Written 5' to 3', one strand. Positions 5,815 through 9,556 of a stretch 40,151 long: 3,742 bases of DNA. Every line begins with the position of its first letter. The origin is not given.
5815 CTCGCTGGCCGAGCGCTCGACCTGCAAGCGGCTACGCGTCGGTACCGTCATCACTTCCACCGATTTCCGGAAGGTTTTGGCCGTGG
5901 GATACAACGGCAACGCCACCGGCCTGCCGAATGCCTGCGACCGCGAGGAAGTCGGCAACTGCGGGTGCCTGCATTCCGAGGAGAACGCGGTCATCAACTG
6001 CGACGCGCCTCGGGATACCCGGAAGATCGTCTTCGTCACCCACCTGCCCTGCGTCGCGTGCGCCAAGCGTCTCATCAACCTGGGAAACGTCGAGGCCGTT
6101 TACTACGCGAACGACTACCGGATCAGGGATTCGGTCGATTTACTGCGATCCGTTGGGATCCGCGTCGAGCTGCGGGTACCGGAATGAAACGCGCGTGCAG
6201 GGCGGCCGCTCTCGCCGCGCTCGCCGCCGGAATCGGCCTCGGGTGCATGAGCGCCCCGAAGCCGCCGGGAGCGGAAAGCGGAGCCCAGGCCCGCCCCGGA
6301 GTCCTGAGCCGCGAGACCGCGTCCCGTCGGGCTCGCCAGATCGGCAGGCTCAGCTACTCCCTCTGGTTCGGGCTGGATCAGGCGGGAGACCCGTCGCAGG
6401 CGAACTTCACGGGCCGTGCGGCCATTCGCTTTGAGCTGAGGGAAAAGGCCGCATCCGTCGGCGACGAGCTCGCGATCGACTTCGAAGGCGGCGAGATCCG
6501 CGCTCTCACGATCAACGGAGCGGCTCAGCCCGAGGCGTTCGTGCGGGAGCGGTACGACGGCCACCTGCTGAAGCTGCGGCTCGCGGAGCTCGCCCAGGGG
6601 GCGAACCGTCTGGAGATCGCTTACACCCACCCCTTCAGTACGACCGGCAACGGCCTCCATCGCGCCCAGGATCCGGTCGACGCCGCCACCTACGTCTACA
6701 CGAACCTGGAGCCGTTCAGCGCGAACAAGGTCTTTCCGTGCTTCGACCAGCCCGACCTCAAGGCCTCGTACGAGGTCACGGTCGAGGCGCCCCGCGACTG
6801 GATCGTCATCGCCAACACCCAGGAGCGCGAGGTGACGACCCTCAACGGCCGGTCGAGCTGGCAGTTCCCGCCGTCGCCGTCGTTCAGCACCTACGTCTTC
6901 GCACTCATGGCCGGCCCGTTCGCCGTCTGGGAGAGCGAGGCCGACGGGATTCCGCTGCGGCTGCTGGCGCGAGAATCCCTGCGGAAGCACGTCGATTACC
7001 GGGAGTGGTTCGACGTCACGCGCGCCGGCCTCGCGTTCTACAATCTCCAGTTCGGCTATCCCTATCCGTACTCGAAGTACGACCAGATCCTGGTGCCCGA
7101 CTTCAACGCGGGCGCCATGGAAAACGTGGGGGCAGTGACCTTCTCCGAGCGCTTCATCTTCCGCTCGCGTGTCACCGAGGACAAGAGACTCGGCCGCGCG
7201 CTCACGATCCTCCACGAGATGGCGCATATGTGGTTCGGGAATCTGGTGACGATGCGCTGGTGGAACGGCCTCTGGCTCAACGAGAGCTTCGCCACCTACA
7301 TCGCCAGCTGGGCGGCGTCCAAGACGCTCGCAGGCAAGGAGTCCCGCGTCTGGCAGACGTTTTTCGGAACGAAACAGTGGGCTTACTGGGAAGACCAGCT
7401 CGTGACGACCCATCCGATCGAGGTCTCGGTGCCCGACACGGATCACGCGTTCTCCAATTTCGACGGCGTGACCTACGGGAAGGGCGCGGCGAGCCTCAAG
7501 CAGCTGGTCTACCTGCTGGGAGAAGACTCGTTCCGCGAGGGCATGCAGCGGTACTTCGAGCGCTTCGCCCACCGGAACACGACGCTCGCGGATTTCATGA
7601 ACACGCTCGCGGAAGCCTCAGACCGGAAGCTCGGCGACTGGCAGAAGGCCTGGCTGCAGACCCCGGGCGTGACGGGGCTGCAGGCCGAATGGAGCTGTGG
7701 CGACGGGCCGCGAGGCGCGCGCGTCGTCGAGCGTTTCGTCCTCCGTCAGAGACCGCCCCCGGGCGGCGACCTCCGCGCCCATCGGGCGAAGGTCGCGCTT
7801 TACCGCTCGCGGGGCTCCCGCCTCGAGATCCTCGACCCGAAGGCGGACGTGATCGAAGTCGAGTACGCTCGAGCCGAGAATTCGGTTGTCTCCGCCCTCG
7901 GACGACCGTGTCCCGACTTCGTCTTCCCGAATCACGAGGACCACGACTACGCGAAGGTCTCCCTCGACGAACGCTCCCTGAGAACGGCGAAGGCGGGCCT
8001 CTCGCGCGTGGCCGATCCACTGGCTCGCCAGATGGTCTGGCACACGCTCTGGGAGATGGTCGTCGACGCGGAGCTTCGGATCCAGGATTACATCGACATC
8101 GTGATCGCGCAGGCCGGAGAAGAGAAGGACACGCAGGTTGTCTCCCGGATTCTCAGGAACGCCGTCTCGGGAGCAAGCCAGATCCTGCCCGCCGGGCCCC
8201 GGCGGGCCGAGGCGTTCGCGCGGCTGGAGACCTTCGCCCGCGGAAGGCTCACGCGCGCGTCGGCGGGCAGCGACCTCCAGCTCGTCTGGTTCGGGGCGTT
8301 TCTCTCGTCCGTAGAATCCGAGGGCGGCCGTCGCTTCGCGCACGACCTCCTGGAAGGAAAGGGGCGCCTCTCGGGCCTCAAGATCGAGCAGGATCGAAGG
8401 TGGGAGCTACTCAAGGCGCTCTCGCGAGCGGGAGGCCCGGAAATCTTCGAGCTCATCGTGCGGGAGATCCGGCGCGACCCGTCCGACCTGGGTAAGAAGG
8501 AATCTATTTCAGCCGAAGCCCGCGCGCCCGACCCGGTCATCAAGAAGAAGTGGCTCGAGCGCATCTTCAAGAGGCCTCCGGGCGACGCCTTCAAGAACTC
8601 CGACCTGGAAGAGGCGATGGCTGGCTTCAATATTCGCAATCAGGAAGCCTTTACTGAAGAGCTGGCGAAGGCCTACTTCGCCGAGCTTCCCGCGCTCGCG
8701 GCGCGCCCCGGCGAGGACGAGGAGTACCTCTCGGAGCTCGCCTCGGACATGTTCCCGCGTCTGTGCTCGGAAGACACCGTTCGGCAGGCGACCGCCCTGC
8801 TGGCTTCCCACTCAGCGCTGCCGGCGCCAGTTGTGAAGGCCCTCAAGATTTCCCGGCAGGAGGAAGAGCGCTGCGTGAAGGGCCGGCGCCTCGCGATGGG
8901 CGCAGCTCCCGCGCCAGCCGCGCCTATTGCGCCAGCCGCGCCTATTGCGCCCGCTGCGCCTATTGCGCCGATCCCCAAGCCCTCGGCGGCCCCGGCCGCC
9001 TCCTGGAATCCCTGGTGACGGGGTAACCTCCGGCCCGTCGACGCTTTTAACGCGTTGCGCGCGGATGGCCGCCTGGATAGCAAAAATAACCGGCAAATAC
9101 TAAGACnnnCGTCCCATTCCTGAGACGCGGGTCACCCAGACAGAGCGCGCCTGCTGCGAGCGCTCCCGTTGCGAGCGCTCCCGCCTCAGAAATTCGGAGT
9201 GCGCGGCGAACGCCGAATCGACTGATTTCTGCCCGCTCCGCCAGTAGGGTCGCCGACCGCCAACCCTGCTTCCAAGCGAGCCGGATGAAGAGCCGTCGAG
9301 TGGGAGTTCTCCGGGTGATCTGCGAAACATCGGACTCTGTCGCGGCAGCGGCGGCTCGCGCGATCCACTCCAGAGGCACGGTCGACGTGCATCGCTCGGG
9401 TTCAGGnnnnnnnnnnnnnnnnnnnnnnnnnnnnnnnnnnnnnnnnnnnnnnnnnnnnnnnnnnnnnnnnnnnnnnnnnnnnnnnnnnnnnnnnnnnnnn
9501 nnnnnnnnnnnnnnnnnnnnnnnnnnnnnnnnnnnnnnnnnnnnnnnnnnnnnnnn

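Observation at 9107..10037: RAYT-type HUH transposase with a REP doublet (REPIN-like) abutting its start, carrying a DnaA-C-like HTH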

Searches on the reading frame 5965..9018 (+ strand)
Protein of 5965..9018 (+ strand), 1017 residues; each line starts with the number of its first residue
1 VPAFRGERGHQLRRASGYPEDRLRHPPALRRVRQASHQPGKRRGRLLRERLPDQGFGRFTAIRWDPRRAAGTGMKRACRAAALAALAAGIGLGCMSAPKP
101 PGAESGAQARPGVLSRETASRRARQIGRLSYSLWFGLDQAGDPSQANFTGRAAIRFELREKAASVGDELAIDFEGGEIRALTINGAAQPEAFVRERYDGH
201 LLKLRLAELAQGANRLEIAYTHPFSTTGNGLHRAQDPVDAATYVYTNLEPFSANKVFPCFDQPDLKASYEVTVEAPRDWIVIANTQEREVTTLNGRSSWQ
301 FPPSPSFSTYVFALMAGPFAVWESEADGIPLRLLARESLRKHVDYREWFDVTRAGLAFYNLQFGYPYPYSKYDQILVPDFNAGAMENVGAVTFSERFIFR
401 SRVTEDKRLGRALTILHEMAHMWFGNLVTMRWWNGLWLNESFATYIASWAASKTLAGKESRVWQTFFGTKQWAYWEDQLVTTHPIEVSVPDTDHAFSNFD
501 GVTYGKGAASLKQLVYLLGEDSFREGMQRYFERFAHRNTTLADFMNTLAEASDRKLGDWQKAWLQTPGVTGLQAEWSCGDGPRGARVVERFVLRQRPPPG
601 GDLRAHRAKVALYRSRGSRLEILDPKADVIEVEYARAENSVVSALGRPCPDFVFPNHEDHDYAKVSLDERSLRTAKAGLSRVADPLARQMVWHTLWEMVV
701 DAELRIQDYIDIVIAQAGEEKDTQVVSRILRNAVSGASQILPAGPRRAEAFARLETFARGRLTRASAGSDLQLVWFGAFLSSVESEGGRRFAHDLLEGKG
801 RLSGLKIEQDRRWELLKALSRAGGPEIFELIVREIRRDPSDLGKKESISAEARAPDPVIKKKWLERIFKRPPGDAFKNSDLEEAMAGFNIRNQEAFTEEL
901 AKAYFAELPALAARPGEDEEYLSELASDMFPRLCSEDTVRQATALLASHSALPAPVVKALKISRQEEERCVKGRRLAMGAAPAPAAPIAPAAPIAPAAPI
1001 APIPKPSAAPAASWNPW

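Call 13: search_protein_families(library=pfam, proteins=[window:5965-9018:+], max_evalue=0.01)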
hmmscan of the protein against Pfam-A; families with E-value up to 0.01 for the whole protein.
window:5965-9018:+ (1017 aa): 3 families
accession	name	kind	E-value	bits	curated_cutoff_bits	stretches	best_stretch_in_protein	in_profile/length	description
PF01433.26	Peptidase_M1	-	2.6e-56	191.1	27.7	1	350-563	4-218/218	Peptidase family M1 domain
PF11838.14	ERAP1_C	-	3.8e-35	122.3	38.2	1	652-953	1-303/318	ERAP1-like C-terminal domain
PF17900.6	Peptidase_M1_N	-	2.3e-21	77.2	25.8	1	142-311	12-186/186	Peptidase M1 N-terminal domain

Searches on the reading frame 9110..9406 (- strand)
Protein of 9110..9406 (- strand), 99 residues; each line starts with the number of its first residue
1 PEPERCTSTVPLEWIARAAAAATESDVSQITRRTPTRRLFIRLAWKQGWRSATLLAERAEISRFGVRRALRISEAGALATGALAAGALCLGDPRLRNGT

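Call 55: search_solved_structures(query=A3, max_evalue=10, show_alignments=3)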
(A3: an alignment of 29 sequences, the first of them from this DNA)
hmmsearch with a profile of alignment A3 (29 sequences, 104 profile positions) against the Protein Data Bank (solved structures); distinct sequences matched with E-value up to 10: 0.

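Call 62: predict_structure(alignment_id=A3)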
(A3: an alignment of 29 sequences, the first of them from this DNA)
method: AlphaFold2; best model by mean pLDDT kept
length: 99 residues; sequences in the alignment: 29
mean_pLDDT: 92.3   pTM: 0.86
mean pLDDT of the five models: 92.3, 90.3, 90.1, 87.5, 85.0
residues with pLDDT >= 90: 85; 70-90: 6; 50-70: 8; < 50: 0
segments of 3 or more residues with pLDDT < 50: none
pLDDT, mean of each block of 10 residues (from residue 1): 94 97 97 96 97 98 96 67 95 83
secondary structure, 60 per line:
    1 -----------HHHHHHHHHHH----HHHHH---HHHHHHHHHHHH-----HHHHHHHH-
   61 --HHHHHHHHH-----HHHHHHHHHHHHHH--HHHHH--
elements in order: H12-22 H27-31 H35-46 H52-59 H63-71 H77-90 H93-97

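Call 64: fold_search(model_id=the predicted structure, library=pdb)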
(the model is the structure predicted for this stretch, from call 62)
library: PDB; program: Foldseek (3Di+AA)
matches with E <= 10: 174; with E <= 0.001: 0
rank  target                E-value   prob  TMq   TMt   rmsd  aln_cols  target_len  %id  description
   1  3pvp_B                9.3e-02  1.00  0.65  0.68   3.7        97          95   14  Structure of Mycobacterium tuberculosis DnaA-DBD in complex with box2 DNA (released 2011-05-25)
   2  3pvp_A                2.7e-01  0.99  0.66  0.68   3.5        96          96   14  Structure of Mycobacterium tuberculosis DnaA-DBD in complex with box2 DNA (released 2011-05-25)
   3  1j1v_A                3.7e-01  1.00  0.70  0.74   2.5        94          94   14  Crystal structure of DnaA domainIV complexed with DnaAbox DNA (released 2003-04-22)
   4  8btg_A                8.2e-01  0.84  0.54  0.18   7.2        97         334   13  Cryo-EM structure of the bacterial replication origin opening basal unwinding system (released 2024-02-14)
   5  5hso_A                1.8e+00  0.16  0.33  0.28   7.1       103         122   20  Crystal structure of MYCOBACTERIUM TUBERCULOSIS MARR FAMILY PROTEIN Rv2887 complex with DNA (released 2017-02-01)
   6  3onq_D                2.4e+00  0.16  0.33  0.17   7.7        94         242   15  Crystal Structure of Regulator of Polyketide Synthase Expression BAD_0249 from Bifidobacterium adolescentis (released 2010-09-08)
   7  7bhy_B                2.6e+00  0.41  0.32  0.55   3.2        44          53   30  DNA-binding domain of DeoR in complex with the DNA operator (released 2021-11-10)
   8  5hso_C                2.9e+00  0.13  0.33  0.28   7.0       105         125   18  Crystal structure of MYCOBACTERIUM TUBERCULOSIS MARR FAMILY PROTEIN Rv2887 complex with DNA (released 2017-02-01)
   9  1d8y_A                2.9e+00  0.12  0.27  0.07   6.6        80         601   16  CRYSTAL STRUCTURE OF THE COMPLEX OF DNA POLYMERASE I KLENOW FRAGMENT WITH DNA (released 1999-12-02)
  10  8a5r                  3.3e+00  0.16  0.36  0.19   8.5        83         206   23  Crystal structure of light-activated DNA-binding protein EL222 from Erythrobacter litoralis crystallized and measured in (released 2023-07-05)
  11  5cm3_A                3.5e+00  0.15  0.29  0.30   5.6        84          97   14  Crystal Structure of KorA, a plasmid-encoded, global transcription regulator (released 2016-04-06)
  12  6mu5_A                3.6e+00  0.13  0.29  0.08   6.2        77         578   14  Bst DNA polymerase I TNA/DNA binary complex (released 2019-06-05)
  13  2hhq_A                3.6e+00  0.12  0.28  0.08   6.4        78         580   12  O6-methyl-guanine:T pair in the polymerase-10 basepair position (released 2006-12-12)
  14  6gho_B                3.6e+00  0.08  0.28  0.14   7.7        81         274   16  Crystal structure of Spx in complex with YjbH (released 2019-04-24)
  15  9b0e_A                3.8e+00  0.14  0.33  0.06   8.3        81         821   10  Cryo-EM Structure of E.coli produced recombinant N-acetyltransferase 10 (NAT10) in complex with cytidine-amide-CoA bis (released 2024-09-11)
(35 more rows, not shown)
